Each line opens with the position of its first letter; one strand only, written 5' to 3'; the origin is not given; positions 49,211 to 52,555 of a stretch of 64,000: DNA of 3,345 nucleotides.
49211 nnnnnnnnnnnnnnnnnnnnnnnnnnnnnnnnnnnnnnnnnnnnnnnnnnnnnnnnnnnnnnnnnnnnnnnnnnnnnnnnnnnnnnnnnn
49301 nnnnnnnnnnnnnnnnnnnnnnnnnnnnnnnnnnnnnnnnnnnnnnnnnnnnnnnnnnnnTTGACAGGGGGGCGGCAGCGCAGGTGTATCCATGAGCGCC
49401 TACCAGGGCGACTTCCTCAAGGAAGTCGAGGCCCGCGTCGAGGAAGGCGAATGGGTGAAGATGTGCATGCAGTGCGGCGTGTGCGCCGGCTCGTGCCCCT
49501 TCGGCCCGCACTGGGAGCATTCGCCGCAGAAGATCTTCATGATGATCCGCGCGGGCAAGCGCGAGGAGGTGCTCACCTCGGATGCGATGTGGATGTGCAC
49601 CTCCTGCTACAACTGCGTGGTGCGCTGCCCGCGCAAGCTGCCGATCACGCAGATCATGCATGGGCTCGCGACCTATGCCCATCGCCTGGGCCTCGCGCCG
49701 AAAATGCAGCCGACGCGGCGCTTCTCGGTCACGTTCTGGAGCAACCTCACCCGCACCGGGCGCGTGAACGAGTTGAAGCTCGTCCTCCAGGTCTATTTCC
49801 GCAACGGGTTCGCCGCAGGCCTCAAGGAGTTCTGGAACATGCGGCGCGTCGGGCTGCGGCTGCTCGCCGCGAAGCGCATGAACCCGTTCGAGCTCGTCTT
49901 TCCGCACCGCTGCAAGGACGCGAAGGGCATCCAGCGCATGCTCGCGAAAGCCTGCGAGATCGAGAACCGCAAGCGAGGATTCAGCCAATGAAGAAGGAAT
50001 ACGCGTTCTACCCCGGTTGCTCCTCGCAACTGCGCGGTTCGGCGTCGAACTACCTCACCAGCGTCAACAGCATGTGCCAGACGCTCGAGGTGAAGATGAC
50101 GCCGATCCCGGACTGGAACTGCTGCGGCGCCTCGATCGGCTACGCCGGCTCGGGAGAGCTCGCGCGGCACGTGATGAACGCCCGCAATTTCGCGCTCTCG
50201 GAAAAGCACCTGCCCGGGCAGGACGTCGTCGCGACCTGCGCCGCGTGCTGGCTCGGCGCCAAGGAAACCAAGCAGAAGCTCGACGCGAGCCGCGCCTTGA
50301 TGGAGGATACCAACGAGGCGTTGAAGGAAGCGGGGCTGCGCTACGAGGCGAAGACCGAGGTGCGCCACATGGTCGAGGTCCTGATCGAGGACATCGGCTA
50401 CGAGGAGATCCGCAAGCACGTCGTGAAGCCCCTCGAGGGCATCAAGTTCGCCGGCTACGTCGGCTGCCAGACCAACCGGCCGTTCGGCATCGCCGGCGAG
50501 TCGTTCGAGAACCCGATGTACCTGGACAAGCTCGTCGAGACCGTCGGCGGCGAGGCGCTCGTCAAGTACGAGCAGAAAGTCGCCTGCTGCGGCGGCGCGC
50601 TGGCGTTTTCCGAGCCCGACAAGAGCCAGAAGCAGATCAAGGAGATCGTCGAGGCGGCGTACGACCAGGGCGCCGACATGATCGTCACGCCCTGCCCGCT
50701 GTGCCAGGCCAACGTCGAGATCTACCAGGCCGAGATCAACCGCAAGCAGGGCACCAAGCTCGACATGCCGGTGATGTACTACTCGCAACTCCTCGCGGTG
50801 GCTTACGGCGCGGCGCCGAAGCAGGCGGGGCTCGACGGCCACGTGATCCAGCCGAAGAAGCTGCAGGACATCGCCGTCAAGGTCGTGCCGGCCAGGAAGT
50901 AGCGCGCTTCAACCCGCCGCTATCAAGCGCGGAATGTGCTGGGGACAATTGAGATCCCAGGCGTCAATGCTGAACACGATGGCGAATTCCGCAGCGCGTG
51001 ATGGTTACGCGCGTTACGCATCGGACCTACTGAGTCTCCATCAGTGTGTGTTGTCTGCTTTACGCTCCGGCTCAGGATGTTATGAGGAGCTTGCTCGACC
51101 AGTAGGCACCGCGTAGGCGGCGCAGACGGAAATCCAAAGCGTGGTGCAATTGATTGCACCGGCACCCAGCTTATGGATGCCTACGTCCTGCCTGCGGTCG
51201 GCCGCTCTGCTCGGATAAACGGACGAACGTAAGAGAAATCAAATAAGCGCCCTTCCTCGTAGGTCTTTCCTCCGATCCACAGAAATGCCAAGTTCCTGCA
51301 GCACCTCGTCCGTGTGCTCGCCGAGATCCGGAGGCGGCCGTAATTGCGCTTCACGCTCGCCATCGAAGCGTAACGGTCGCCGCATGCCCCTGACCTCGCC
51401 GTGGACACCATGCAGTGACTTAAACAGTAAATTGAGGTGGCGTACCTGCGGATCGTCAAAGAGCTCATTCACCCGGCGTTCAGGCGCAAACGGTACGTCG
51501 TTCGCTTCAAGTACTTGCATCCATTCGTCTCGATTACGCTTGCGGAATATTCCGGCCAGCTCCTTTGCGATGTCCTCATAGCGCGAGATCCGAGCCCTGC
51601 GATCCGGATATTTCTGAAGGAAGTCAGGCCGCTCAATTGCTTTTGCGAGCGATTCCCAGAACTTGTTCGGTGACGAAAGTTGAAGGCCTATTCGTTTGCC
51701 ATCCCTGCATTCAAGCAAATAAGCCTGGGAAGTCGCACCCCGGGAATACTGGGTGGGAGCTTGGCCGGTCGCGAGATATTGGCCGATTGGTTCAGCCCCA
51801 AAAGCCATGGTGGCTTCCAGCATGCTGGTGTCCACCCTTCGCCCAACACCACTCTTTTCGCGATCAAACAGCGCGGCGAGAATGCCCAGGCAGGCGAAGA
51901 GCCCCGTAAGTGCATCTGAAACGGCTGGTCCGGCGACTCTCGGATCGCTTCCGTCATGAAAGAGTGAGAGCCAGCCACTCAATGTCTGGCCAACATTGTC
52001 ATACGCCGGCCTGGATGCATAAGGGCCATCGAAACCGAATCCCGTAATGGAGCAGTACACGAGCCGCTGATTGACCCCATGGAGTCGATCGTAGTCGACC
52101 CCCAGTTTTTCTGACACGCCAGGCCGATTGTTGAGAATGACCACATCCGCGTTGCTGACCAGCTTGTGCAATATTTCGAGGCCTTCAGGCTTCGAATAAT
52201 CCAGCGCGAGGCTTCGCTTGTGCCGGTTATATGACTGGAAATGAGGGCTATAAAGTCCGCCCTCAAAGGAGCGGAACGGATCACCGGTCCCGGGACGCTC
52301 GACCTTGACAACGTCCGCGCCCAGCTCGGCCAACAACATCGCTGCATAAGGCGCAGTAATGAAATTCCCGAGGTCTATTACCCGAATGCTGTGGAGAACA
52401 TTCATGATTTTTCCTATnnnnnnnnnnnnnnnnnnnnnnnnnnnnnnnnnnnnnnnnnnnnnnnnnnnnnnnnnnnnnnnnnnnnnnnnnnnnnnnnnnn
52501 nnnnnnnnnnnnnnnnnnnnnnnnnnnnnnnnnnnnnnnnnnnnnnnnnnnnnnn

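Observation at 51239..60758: IclR-controlled operon: NitT/TauT importer, OCD-family dehydrogenase, three-subunit biotin-dependent 2-oxoacid-type carboxylase and CaiB-type CoA-transferase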

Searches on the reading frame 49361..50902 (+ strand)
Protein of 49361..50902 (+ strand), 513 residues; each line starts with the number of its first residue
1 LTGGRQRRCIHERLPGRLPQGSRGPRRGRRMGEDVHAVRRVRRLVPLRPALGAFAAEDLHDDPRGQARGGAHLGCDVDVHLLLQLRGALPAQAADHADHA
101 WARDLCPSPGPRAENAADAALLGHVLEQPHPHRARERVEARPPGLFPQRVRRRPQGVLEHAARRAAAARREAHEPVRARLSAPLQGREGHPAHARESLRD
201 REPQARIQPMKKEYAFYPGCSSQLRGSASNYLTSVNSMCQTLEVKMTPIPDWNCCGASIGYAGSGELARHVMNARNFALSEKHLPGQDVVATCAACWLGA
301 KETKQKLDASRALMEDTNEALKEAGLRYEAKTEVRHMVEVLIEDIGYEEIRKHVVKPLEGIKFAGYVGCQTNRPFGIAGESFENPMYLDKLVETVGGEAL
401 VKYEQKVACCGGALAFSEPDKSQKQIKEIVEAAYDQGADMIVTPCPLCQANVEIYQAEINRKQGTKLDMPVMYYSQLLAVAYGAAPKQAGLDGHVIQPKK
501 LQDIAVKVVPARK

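Call 51: search_protein_families(library=pfam, proteins=[window:49361-50902:+])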
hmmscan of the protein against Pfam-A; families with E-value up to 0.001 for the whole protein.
window:49361-50902:+ (513 aa): 1 family
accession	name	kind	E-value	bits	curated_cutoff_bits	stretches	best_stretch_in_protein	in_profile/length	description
PF02754.22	CCG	-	1.3e-16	60.9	20.6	2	366-452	4-84/85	Cysteine-rich domain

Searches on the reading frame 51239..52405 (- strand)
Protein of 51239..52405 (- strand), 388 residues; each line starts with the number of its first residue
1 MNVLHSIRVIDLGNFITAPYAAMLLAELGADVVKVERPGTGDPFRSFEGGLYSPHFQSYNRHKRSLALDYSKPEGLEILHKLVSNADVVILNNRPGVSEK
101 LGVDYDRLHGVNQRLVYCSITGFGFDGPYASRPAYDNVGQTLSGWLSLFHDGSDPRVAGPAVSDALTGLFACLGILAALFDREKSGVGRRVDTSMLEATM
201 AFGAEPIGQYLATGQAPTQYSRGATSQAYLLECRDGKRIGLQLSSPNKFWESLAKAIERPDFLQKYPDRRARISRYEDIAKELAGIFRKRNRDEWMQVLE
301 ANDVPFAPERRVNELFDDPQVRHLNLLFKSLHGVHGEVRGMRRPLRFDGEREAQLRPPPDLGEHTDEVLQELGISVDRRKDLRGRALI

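Call 5: search_protein_families(library=pfam, proteins=[window:51239-52405:-])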
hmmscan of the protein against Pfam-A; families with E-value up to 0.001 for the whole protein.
window:51239-52405:- (388 aa): 1 family
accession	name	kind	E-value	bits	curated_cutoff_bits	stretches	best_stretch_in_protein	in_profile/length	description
PF02515.22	CoA_transf_3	-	3.1e-102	342.9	23.3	1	4-365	1-366/366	CoA-transferase family III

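Call 6: search_protein_families(library=ncbifam, proteins=[window:51239-52405:-])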
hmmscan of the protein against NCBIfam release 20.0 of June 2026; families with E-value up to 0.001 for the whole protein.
window:51239-52405:- (388 aa): 7 families
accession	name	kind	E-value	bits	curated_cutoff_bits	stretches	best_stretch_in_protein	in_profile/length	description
NF052585.1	SucGlutTfsCaiB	equivalog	1.3e-70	238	750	1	4-373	8-389/394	succinate--glutarate CoA-transferase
NF041294.1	Scnl_mescCoAtase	equivalog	4.8e-64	216.9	700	1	1-369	1-380/381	succinyl-CoA:mesaconate CoA-transferase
NF003809.0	PRK05398.1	subfamily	6.7e-63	212.7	442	2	3-200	4-205/416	formyl-CoA transferase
TIGR03253.1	oxalate_frc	equivalog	1e-60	205.7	504.2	2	3-200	3-204/416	formyl-CoA transferase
NF008511.0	PRK11430.1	equivalog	7.9e-49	166.8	522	1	6-371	12-378/381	CoA:oxalate CoA-transferase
NF002914.1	PRK03525.1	equivalog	2.3e-33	115.7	413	1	3-382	9-391/400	L-carnitine CoA-transferase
TIGR04253.1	mesacon_CoA_iso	equivalog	9.9e-22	77.5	725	1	3-375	2-387/403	2-methylfumaryl-CoA isomerase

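Call 40: search_solved_structures(query=window:51239-52405:-, max_evalue=1e-20)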
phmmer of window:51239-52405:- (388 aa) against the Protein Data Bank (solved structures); distinct sequences matched with E-value up to 1e-20: 33.
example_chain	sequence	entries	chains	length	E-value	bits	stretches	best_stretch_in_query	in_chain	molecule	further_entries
9br7_A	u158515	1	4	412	7.5e-57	196.2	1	4-373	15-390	Succinate--hydroxymethylglutarate CoA-transferase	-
9br6_A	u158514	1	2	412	8e-57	196.1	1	4-373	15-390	Succinate--hydroxymethylglutarate CoA-transferase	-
10uh_A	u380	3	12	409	1.1e-54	189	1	5-382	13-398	Formyl-coenzyme a transferase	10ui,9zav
4ed9_A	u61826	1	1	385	1.3e-48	169.1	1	4-372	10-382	CAIB/BAIF family protein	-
1pqy_A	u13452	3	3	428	2.2e-46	161.7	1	4-200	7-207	Hypothetical protein yfdW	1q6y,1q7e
1pt5_A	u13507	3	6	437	2.4e-46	161.6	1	4-200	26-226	Hypothetical protein yfdW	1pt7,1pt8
4hl6_A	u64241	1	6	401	2.9e-43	151.5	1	6-372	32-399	Uncharacterized protein YfdE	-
3ubm_A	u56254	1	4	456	3.2e-43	151.3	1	4-200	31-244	Formyl-CoA:oxalate CoA-transferase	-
2vjp_A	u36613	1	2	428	2e-41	145.4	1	4-200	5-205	FORMYL-COENZYME A TRANSFERASE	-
2vjo_A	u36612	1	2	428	4.2e-41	144.4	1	4-200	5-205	FORMYL-COENZYME A TRANSFERASE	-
2vjn_A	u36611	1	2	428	4.9e-41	144.2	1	4-200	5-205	FORMYL-COENZYME A TRANSFERASE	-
1p5h_A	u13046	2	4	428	7.8e-41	143.5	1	4-200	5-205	Formyl-coenzyme A transferase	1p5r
2vjk_A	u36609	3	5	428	7.8e-41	143.5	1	4-200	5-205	FORMYL-COENZYME A TRANSFERASE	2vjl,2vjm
1t4c_A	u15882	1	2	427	8e-41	143.4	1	4-200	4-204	Formyl-CoA:oxalate CoA-transferase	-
2vjq_A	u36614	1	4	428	1.5e-40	142.5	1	4-200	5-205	FORMYL-COENZYME A TRANSFERASE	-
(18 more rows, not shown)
